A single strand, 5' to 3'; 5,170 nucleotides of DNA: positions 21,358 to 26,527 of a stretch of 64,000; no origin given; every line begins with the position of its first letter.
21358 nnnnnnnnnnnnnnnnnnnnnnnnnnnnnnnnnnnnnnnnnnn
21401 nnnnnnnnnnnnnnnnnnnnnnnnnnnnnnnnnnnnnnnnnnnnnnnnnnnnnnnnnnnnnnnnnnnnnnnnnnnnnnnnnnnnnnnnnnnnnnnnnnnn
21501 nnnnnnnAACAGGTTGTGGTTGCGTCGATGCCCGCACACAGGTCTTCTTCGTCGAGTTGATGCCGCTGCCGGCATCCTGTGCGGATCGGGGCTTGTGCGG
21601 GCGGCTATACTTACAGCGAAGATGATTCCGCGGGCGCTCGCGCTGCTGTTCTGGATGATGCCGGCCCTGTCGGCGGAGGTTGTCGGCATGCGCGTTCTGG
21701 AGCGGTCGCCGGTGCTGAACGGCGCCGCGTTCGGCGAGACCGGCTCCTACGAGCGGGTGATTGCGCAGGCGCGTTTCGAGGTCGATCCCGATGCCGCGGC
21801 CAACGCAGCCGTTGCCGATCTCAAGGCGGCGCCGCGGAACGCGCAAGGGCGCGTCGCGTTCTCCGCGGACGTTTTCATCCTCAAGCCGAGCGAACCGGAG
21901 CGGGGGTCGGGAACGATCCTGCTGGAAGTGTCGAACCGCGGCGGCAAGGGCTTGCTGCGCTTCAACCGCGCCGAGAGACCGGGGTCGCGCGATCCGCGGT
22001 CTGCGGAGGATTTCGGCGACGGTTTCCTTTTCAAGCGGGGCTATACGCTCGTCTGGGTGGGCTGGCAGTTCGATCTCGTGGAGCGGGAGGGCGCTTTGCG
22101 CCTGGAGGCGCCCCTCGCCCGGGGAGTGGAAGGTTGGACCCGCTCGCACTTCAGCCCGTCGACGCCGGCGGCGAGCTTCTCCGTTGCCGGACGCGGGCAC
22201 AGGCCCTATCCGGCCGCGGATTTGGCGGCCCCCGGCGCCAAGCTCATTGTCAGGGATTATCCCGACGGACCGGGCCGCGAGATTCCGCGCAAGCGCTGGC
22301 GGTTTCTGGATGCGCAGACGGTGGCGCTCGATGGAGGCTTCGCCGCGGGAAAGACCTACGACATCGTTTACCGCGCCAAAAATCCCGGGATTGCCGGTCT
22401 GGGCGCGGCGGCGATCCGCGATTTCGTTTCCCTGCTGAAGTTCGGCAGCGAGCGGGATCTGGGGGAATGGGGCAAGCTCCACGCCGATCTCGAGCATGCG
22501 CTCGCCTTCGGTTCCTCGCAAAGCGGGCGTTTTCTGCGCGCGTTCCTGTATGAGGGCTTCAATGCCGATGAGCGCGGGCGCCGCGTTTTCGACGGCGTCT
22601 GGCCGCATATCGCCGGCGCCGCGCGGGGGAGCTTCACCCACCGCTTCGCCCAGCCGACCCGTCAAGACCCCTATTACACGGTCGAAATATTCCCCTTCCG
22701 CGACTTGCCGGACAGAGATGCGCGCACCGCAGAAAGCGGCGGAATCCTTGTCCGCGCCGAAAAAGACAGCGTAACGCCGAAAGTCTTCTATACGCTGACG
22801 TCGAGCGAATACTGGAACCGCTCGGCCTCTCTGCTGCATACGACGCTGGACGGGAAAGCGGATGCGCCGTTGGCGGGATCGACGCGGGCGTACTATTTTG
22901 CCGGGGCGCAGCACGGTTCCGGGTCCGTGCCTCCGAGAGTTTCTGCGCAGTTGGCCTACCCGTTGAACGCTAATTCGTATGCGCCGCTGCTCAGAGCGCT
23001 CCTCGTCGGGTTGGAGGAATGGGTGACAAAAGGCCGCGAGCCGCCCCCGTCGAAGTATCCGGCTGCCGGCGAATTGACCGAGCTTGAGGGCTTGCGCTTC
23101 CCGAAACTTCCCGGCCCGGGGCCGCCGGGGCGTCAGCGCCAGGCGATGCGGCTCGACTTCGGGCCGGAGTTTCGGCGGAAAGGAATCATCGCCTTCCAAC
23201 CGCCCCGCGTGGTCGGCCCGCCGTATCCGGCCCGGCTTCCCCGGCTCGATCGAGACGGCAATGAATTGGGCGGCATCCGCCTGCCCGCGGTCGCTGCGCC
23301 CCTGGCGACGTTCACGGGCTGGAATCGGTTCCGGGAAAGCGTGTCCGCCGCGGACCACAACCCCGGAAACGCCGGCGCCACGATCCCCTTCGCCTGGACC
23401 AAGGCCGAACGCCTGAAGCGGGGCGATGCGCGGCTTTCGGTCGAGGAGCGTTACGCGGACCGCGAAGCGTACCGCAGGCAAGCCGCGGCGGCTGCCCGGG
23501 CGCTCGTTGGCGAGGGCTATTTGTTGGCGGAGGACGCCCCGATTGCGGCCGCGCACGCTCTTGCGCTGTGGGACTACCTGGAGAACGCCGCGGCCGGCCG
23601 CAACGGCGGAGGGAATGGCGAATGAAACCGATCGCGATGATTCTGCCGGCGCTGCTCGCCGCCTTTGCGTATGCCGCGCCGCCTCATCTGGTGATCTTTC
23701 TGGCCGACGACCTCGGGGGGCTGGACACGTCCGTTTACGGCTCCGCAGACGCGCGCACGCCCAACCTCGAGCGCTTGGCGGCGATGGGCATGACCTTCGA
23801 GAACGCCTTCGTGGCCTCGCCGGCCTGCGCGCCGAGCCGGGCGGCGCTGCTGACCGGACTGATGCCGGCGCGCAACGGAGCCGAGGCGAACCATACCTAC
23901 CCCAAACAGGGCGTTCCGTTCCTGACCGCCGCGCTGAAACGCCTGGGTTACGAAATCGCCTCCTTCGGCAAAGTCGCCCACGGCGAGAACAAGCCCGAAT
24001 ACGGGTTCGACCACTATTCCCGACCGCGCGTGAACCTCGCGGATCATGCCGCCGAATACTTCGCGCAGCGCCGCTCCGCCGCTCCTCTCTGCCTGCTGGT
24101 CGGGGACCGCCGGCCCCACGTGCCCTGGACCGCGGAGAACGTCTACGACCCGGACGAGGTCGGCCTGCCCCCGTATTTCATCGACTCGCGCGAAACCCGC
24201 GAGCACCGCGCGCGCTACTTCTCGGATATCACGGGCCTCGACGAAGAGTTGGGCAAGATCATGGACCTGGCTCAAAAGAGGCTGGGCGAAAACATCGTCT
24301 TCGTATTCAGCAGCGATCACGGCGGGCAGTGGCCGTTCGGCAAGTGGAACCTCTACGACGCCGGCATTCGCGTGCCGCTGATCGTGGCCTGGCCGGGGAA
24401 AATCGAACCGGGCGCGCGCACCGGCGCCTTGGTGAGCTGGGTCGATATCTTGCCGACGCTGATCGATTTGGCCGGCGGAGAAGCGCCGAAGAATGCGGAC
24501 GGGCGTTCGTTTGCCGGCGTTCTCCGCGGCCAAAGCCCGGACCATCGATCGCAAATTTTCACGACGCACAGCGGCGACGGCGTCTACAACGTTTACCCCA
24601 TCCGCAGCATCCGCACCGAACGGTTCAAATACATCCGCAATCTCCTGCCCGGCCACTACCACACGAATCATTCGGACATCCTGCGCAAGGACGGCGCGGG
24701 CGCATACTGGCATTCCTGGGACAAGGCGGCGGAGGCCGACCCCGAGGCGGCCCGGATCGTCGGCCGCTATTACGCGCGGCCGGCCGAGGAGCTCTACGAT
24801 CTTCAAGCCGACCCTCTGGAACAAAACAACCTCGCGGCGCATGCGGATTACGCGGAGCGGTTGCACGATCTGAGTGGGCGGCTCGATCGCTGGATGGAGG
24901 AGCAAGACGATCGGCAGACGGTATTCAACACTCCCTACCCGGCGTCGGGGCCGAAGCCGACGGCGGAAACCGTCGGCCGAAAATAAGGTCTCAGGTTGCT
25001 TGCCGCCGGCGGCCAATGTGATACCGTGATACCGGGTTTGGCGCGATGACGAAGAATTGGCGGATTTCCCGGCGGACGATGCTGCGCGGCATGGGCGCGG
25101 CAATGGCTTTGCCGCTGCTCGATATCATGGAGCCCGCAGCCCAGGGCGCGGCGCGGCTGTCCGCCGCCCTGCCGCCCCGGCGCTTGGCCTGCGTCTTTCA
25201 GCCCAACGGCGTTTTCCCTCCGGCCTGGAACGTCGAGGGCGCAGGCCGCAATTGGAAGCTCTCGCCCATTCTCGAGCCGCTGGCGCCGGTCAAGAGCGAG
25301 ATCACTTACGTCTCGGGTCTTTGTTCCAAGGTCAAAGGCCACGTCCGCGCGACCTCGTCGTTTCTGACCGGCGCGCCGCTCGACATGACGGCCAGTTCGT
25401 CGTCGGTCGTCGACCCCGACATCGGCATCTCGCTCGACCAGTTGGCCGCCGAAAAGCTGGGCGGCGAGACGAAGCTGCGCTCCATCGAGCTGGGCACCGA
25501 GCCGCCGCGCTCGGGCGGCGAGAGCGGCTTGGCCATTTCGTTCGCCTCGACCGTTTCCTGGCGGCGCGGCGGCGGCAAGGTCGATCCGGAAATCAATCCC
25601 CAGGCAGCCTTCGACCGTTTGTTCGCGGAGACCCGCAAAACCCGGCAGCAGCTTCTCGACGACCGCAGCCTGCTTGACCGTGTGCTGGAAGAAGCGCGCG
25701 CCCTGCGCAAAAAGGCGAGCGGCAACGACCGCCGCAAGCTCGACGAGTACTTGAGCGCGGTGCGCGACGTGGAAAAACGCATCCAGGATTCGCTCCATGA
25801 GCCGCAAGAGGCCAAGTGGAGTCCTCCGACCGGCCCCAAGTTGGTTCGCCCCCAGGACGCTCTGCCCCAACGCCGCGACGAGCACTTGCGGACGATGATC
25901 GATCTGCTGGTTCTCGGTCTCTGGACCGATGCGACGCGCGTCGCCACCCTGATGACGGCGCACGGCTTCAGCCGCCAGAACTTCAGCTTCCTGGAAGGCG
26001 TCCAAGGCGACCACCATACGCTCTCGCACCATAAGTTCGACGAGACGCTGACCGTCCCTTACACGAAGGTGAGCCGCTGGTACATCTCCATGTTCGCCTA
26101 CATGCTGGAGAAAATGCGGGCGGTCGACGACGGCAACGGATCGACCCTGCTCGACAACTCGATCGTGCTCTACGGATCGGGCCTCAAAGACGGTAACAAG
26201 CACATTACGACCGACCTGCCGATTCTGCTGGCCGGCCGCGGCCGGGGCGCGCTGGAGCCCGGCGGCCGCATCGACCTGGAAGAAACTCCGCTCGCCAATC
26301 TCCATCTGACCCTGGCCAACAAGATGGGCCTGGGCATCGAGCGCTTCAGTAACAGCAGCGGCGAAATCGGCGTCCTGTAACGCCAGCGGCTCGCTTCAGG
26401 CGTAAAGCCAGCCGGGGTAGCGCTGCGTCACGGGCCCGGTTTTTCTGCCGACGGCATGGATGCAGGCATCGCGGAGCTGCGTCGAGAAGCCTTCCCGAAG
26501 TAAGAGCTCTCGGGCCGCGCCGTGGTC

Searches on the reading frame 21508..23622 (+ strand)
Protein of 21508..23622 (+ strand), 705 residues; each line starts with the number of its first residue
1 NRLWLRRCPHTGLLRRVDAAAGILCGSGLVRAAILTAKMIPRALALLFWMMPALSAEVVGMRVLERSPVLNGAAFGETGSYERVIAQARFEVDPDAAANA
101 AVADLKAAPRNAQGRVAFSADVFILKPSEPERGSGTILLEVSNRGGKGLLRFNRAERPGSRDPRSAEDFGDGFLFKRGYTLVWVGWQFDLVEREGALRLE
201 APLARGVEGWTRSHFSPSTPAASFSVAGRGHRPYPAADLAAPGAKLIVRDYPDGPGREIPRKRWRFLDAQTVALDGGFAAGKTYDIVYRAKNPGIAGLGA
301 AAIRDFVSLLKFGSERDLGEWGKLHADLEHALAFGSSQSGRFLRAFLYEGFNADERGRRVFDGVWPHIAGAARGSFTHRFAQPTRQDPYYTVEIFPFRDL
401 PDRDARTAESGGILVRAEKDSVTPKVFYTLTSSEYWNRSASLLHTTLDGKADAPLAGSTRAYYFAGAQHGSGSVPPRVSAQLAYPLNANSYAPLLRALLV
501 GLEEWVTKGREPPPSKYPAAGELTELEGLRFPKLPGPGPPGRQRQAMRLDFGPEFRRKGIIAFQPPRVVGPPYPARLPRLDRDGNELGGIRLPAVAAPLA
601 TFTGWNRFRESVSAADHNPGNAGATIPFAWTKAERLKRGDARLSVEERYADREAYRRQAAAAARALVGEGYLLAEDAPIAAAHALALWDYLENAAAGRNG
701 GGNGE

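Call 28: search_protein_families(library=pfam, proteins=[window:21508-23622:+], max_evalue=0.00001)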
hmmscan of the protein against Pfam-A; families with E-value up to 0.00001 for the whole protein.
window:21508-23622:+ (705 aa): 1 family
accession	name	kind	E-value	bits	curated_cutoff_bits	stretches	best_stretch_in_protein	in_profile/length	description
PF20091.5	Abhydrolase_10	-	1.7e-40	139.8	23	1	297-677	143-424/429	Alpha/beta hydrolase domain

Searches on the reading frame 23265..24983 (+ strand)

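Call 28: search_protein_families(library=pfam, proteins=[window:23265-24983:+], max_evalue=0.00001)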
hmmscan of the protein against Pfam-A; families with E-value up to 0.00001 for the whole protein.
window:23265-24983:+ (573 aa): 3 families
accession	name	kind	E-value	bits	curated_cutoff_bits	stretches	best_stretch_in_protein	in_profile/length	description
PF00884.28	Sulfatase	-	1.8e-39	136.3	25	1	140-404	1-300/301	Sulfatase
PF16347.10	SGSH_C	-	6.9e-23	81.9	29.3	1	358-458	6-108/154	N-sulphoglucosamine sulphohydrolase, C-terminal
PF01663.27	Phosphodiest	-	4e-06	27.1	23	0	163-217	18-74/342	Type I phosphodiesterase / nucleotide pyrophosphatase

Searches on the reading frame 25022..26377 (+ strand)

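Call 28: search_protein_families(library=pfam, proteins=[window:25022-26377:+], max_evalue=0.00001)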
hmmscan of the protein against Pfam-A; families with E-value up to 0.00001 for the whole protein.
window:25022-26377:+ (452 aa): 1 family
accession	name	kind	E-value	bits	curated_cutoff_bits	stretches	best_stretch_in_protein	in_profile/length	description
PF07586.16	HXXSHH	-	5.2e-81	273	30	1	54-359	1-307/307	Protein of unknown function (DUF1552)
